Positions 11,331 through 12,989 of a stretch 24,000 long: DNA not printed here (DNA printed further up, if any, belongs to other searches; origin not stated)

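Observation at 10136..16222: Candidate B12-independent, gamma-glutamylation-dependent amino-alcohol (ethanolamine) catabolic locus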

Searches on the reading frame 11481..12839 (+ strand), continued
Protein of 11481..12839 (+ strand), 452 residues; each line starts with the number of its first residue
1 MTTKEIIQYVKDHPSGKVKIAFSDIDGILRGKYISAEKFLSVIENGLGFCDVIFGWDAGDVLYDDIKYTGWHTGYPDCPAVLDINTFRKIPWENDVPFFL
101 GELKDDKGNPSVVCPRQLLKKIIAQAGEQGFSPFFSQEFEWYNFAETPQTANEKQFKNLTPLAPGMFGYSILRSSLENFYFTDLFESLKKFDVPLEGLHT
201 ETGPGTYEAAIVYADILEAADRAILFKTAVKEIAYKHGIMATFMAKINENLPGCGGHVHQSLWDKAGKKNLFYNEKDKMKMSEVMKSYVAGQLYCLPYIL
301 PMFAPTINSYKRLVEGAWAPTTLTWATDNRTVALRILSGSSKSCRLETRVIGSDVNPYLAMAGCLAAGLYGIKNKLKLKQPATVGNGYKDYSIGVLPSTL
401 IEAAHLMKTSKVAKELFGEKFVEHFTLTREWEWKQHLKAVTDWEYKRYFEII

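Call 25: get_annotated_region(hit=H15, flank=8000)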
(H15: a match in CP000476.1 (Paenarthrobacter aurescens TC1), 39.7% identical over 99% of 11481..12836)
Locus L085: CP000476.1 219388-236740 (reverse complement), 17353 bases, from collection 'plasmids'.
description: Paenarthrobacter aurescens TC1 plasmid pTC2, complete sequence
organism: Paenarthrobacter aurescens TC1 (NCBI taxid 290340)
taxonomy: Bacteria; Actinomycetota; Actinomycetes; Micrococcales; Micrococcaceae; Paenarthrobacter; Paenarthrobacter aurescens; Paenarthrobacter aurescens TC1
host: -; source: -; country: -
typing (MOB-suite, as given by PLSDB): conjugative; replicon rep_cluster_884; relaxase MOBP; mating-pair formation MPF_T
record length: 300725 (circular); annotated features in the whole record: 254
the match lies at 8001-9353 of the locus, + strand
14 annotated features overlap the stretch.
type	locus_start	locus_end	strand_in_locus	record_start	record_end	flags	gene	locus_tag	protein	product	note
CDS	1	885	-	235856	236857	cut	-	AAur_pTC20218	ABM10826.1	putative Alcohol dehydrogenase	-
CDS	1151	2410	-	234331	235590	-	-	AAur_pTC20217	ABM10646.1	putative Aminotransferase class III protein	-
CDS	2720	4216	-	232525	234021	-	-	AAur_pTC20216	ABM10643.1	amino acid permease, purative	-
CDS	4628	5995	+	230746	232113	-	-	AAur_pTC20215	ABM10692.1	aldehyde dehydrogenase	-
CDS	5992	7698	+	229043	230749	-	-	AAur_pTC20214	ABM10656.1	putative sulfite reductase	-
CDS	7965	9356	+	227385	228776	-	ipuC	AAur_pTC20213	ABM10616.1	gamma-glutamylisopropylamide synthetase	-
CDS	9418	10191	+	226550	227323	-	-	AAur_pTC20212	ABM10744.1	oxidoreductase, short chain dehydrogenase/reductase family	-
CDS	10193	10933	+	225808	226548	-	-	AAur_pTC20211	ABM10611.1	putative glutamine amidotransferase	-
CDS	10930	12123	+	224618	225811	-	-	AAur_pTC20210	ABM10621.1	putative Cytochrome P450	-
CDS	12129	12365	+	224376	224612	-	-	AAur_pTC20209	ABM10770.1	Ferredoxin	-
CDS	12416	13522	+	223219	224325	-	-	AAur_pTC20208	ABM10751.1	putative ferredoxin reductase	-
CDS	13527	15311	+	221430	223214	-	-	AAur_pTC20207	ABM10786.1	GAF domain protein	-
CDS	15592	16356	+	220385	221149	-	-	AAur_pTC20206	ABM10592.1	putative glutamine amidotransferase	-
CDS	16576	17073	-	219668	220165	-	-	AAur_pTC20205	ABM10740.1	conserved hypothetical protein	-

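Call 38: get_annotated_region(hit=H22, flank=6000)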
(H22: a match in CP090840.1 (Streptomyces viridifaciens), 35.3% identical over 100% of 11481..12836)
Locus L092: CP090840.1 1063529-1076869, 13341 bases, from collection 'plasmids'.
description: Streptomyces viridifaciens strain DSM 40239 plasmid pKVP1, complete sequence
organism: Streptomyces viridifaciens (NCBI taxid 48665)
taxonomy: Bacteria; Actinomycetota; Actinomycetes; Kitasatosporales; Streptomycetaceae; Streptomyces; Streptomyces viridifaciens
host: -; source: Whole organism; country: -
typing (MOB-suite, as given by PLSDB): mobilizable; relaxase MOBP
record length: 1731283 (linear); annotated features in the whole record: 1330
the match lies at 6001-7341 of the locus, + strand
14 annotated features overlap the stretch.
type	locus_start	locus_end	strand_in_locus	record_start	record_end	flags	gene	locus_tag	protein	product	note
CDS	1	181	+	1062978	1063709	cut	-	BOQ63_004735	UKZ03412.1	hypothetical protein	-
CDS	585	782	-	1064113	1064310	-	-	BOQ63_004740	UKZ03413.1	hypothetical protein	-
CDS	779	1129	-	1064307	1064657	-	-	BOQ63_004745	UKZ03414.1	hypothetical protein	-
CDS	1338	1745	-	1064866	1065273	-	-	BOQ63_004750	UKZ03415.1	nuclear transport factor 2 family protein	-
CDS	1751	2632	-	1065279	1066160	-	-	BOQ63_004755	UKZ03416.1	alpha/beta hydrolase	-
CDS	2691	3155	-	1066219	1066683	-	-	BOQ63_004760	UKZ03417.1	helix-turn-helix transcriptional regulator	-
CDS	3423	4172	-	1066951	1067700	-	-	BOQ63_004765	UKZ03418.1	FCD domain-containing protein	-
CDS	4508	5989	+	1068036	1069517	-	-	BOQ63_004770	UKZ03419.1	amino acid permease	-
CDS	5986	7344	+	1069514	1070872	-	-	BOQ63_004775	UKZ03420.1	glutamine synthetase family protein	-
CDS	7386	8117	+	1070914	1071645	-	-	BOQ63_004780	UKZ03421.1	gamma-glutamyl-gamma-aminobutyrate hydrolase family protein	-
CDS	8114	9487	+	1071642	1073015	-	-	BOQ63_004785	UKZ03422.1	aldehyde dehydrogenase family protein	-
CDS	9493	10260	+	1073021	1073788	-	-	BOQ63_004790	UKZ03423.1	3-oxoacyl-ACP reductase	-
CDS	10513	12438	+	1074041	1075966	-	-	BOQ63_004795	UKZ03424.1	SMI1/KNR4 family protein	-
CDS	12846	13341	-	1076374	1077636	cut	-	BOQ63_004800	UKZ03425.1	beta-lactamase family protein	-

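Call 39: get_annotated_region(hit=H10, flank=7000)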
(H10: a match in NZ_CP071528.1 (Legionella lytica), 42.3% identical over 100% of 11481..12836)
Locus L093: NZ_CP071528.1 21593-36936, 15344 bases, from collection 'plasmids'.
description: Legionella lytica strain PCM 2298 plasmid pLlyPCM2298_1, complete sequence
organism: Legionella lytica (NCBI taxid 96232)
taxonomy: Bacteria; Pseudomonadota; Gammaproteobacteria; Legionellales; Legionellaceae; Legionella; Legionella lytica
host: -; source: Acanthamoeba castellanii,bacterial culture; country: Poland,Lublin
typing (MOB-suite, as given by PLSDB): non-mobilizable
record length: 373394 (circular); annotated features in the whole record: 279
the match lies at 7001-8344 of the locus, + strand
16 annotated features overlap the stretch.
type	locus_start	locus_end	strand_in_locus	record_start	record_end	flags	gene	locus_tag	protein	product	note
CDS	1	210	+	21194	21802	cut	-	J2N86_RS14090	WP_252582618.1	hypothetical protein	-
CDS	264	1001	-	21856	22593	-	-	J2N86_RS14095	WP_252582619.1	fatty acid desaturase family protein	-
CDS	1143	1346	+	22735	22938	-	-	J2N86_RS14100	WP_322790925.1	GNAT family protein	-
CDS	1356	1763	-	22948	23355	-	-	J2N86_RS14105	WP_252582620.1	MerR family DNA-binding protein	-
CDS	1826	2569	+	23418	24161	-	-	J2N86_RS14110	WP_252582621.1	glutaredoxin family protein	-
CDS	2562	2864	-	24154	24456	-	-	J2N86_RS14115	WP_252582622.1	GIY-YIG nuclease family protein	-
CDS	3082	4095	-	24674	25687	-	-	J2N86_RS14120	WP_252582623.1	methyltransferase domain-containing protein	-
CDS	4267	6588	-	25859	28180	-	-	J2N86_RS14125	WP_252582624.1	cbb3-type cytochrome c oxidase subunit I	GO:0009060 - aerobic respiration [Evidence IEA]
CDS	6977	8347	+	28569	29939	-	-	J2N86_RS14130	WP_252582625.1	glutamine synthetase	-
CDS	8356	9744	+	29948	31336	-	-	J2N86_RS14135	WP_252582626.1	aldehyde dehydrogenase family protein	-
CDS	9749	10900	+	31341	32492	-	-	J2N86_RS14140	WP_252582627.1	iron-containing alcohol dehydrogenase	-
CDS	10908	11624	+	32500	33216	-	-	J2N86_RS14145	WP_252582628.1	GMP synthase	-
CDS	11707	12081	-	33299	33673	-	-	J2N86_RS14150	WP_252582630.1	hypothetical protein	-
CDS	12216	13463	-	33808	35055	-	-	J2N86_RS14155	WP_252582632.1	MFS transporter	GO:0055085 - transmembrane transport [Evidence IEA]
CDS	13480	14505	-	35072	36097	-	-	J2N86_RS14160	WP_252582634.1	succinylglutamate desuccinylase/aspartoacylase family protein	-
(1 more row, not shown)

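Call 40: get_annotated_region(hit=H3, flank=7000)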
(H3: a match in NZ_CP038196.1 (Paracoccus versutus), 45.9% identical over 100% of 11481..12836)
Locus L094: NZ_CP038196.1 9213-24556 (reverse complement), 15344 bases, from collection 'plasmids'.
description: Paracoccus versutus strain DSM 17099 plasmid pBEN, complete sequence
organism: Paracoccus versutus (NCBI taxid 34007)
taxonomy: Bacteria; Pseudomonadota; Alphaproteobacteria; Rhodobacterales; Paracoccaceae; Paracoccus; Paracoccus versutus
host: -; source: single cell,soil adjacent to the roots of the plant Clitoria ternatea; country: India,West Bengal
typing (MOB-suite, as given by PLSDB): conjugative; replicon rep_cluster_746; relaxase MOBP,MOBP; mating-pair formation MPF_T
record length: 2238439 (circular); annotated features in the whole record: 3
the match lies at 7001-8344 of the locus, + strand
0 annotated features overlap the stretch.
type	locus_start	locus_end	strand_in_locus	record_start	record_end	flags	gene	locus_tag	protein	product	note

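Call 75: search_protein_families(library=ncbifam, proteins=[L093:9749-10900:+, L093:8356-9744:+, L085:7965-9356:+], max_evalue=1e-20)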
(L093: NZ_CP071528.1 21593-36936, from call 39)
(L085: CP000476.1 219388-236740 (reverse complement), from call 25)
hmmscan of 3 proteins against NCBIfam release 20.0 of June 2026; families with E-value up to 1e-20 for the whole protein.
L093:9749-10900:+ (383 aa): 12 families
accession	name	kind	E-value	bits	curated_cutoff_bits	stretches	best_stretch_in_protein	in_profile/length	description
NF058672.1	4HyButDHCUPNE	equivalog_domain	3.4e-105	352.3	500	1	5-378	3-376/378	4-hydroxybutyrate dehydrogenase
NF041833.1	Fe_ADH_ErcA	equivalog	2.5e-82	277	550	1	15-378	14-380/382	alcohol dehydrogenase-like regulatory protein ErcA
TIGR02638.1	lactal_redase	equivalog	8.2e-77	258.6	523.15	1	14-373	12-376/379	lactaldehyde reductase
NF053866.1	CholDhdGbsBBac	equivalog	1e-74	251.5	550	1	5-378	11-388/392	choline dehydrogenase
NF007911.0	PRK10624.1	equivalog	8.7e-69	232.3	537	1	14-375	13-377/382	lactaldehyde reductase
NF010378.0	PRK13805.1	equivalog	1.4e-66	225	951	1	9-379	462-863/872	bifunctional acetaldehyde-CoA/alcohol dehydrogenase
NF011998.0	PRK15454.1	equivalog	3.6e-60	203.8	556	1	58-379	76-393/395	ethanolamine utilization ethanol dehydrogenase EutG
NF007363.0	PRK09860.1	equivalog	3.3e-58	197.6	581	1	13-375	13-378/383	L-threonine dehydrogenase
NF050025.1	SulfAcetaldRedSarD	equivalog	8.3e-54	182.9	700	1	11-373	10-378/385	sulfoacetaldehyde reductase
TIGR03405.1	Phn_Fe-ADH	equivalog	4e-45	154.2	423.7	1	8-361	3-349/355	iron-containing alcohol dehydrogenase PsrA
TIGR04266.1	NDMA_methanol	equivalog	1.4e-43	149.2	625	1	22-314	29-321/420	NDMA-dependent methanol dehydrogenase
NF011717.0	PRK15138.1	equivalog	3.8e-25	88.8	645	1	5-349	5-355/387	alcohol dehydrogenase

L093:8356-9744:+ (462 aa): 38 families (the best 25 are shown)
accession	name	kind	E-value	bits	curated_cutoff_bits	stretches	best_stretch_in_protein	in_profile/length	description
NF006916.0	PRK09407.1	equivalog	5.2e-93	312.4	521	1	5-444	38-472/526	succinic semialdehyde dehydrogenase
NF010000.0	PRK13473.1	subfamily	1.8e-91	307.2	615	1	4-454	20-469/475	aminobutyraldehyde dehydrogenase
TIGR01804.1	BADH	equivalog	3.3e-90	302.8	668.6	1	4-450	16-464/467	betaine-aldehyde dehydrogenase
NF009725.0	PRK13252.1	equivalog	1.6e-88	297.3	593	1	2-457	23-479/488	betaine-aldehyde dehydrogenase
TIGR02299.1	HpaE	equivalog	6.9e-84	282.2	638.35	1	2-457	17-476/488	5-carboxymethyl-2-hydroxymuconate semialdehyde dehydrogenase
NF006915.0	PRK09406.1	equivalog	4.5e-83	279.6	730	1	17-449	17-448/457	NADP-dependent succinic semialdehyde dehydrogenase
TIGR03216.1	OH_muco_semi_DH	equivalog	1.6e-81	274.4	693.25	1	2-438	15-460/481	2-hydroxymuconic semialdehyde dehydrogenase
TIGR01780.1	SSADH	subfamily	1.6e-79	267.9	646.35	1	23-448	19-443/448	succinate-semialdehyde dehydrogenase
NF042989.1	AldDh_AldH_Clos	equivalog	8.5e-79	265.4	800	1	14-450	14-450/458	aldehyde dehydrogenase AldH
NF040648.1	lactal_redase_Meth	equivalog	9.7e-79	265.5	650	1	8-439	18-444/463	lactaldehyde dehydrogenase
NF042993.1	AlphKGSA_gudD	equivalog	1.5e-78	264.6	770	1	18-419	37-440/481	alpha-ketoglutaric semialdehyde dehydrogenase GucD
NF007497.0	PRK10090.1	equivalog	1e-77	261.9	500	1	13-440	34-460/480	aldehyde dehydrogenase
NF010575.0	PRK13968.1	equivalog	5e-74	250.1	855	1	18-447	24-449/462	succinate-semialdehyde dehydrogenase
NF045735.1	PaDhStyDPseudo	equivalog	3.4e-73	247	850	1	3-455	20-479/483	phenylacetaldehyde dehydrogenase StyD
NF002852.0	PRK03137.1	subfamily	9.1e-73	245.8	648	1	5-419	54-471/514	L-glutamate gamma-semialdehyde dehydrogenase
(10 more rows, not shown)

L085:7965-9356:+ (463 aa): 4 families
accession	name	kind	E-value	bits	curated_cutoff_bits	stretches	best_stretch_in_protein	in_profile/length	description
TIGR03105.1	gln_synth_III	equivalog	1.3e-81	274.4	469.6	1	15-461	2-435/435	type III glutamate--ammonia ligase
NF045547.1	GGputSyn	equivalog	1.2e-74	251.7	650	1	12-453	3-436/438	gamma-glutamylputrescine synthetase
TIGR00653.1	GlnA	equivalog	2.3e-73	247.5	429.15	1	13-460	2-461/462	type I glutamate--ammonia ligase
NF007006.0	PRK09469.1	equivalog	3.4e-29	101.7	845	1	196-457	199-464/469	glutamate--ammonia ligase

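Call 80: list_cluster_members(proteins=[P0121, window:11481-12836:+])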
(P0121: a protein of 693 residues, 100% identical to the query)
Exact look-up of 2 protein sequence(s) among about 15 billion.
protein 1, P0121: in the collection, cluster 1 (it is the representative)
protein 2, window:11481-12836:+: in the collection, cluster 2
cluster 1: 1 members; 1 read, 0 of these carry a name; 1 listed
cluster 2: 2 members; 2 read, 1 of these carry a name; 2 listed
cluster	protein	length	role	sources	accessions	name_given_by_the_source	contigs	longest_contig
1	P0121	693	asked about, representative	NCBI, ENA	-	-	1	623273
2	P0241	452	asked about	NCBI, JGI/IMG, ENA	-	glutamine synthetase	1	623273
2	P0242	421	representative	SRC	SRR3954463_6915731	-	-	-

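Call 84: get_annotated_region(hit=H6, flank=8000)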
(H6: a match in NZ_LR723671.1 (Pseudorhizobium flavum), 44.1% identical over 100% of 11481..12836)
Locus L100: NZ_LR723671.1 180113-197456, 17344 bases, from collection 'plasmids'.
description: Pseudorhizobium flavum strain YW14 plasmid 2, complete sequence
organism: Pseudorhizobium flavum (NCBI taxid 1335061)
taxonomy: Bacteria; Pseudomonadota; Alphaproteobacteria; Hyphomicrobiales; Rhizobiaceae; Pseudorhizobium; Pseudorhizobium flavum
host: -; source: Paddy soil under the long-term application of triazophos insecticide; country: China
typing (MOB-suite, as given by PLSDB): conjugative; relaxase MOBQ; mating-pair formation MPF_T
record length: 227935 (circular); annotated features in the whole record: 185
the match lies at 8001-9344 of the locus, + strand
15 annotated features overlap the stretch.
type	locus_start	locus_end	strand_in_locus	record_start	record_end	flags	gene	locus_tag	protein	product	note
CDS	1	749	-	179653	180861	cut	-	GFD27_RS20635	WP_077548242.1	amidohydrolase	-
CDS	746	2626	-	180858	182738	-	-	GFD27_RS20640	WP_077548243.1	ABC transporter ATP-binding protein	-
CDS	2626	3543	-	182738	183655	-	-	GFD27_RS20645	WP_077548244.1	ABC transporter permease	-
CDS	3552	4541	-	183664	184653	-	-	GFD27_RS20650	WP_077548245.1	ABC transporter permease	GO:0055085 - transmembrane transport [Evidence IEA]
CDS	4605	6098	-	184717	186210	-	-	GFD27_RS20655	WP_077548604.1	ABC transporter substrate-binding protein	-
CDS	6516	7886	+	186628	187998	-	-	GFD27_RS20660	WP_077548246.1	aminotransferase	-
CDS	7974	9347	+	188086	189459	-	-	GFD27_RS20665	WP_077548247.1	glutamine synthetase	-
CDS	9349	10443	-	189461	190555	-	-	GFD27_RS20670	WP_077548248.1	P1 family peptidase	-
CDS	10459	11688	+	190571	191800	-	-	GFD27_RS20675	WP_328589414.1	ABC transporter ATP-binding protein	-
CDS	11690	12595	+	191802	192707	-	-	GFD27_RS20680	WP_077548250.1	ABC transporter permease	GO:0055085 - transmembrane transport [Evidence IEA]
CDS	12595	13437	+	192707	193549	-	-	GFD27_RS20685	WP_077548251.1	ABC transporter permease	GO:0055085 - transmembrane transport [Evidence IEA]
CDS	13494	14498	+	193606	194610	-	-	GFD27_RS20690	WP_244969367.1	spermidine/putrescine ABC transporter substrate-binding protein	GO:0015846 - polyamine transport [Evidence IEA]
CDS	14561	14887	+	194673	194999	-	-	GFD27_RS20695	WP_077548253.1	hypothetical protein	-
CDS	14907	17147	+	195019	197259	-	-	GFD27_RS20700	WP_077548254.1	N,N-dimethylformamidase beta subunit family domain-containing protein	-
CDS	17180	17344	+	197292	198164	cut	-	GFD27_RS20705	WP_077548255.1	GntR family transcriptional regulator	-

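Call 85: get_annotated_region(hit=H7, flank=8000)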
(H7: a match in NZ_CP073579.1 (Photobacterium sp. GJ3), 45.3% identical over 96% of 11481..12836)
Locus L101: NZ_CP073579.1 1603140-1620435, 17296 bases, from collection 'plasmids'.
description: Photobacterium sp. GJ3 plasmid pGJ3-1, complete sequence
organism: Photobacterium sp. GJ3 (NCBI taxid 2829502)
taxonomy: Bacteria; Pseudomonadota; Gammaproteobacteria; Vibrionales; Vibrionaceae; Photobacterium; Photobacterium sp. GJ3
host: -; source: -; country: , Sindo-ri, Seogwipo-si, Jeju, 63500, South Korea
typing (MOB-suite, as given by PLSDB): non-mobilizable
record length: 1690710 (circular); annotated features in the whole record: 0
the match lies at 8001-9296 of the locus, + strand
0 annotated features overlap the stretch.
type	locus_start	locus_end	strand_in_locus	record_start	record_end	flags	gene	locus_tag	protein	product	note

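Call 86: get_annotated_region(hit=H9, flank=8000)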
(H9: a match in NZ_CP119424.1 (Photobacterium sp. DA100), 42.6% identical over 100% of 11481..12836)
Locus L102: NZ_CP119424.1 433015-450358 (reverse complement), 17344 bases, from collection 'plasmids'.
description: Photobacterium sp. DA100 plasmid pDA100, complete sequence
organism: Photobacterium sp. DA100 (NCBI taxid 3027472)
taxonomy: Bacteria; Pseudomonadota; Gammaproteobacteria; Vibrionales; Vibrionaceae; Photobacterium; Photobacterium sp. DA100
host: -; source: -; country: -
typing (MOB-suite, as given by PLSDB): non-mobilizable
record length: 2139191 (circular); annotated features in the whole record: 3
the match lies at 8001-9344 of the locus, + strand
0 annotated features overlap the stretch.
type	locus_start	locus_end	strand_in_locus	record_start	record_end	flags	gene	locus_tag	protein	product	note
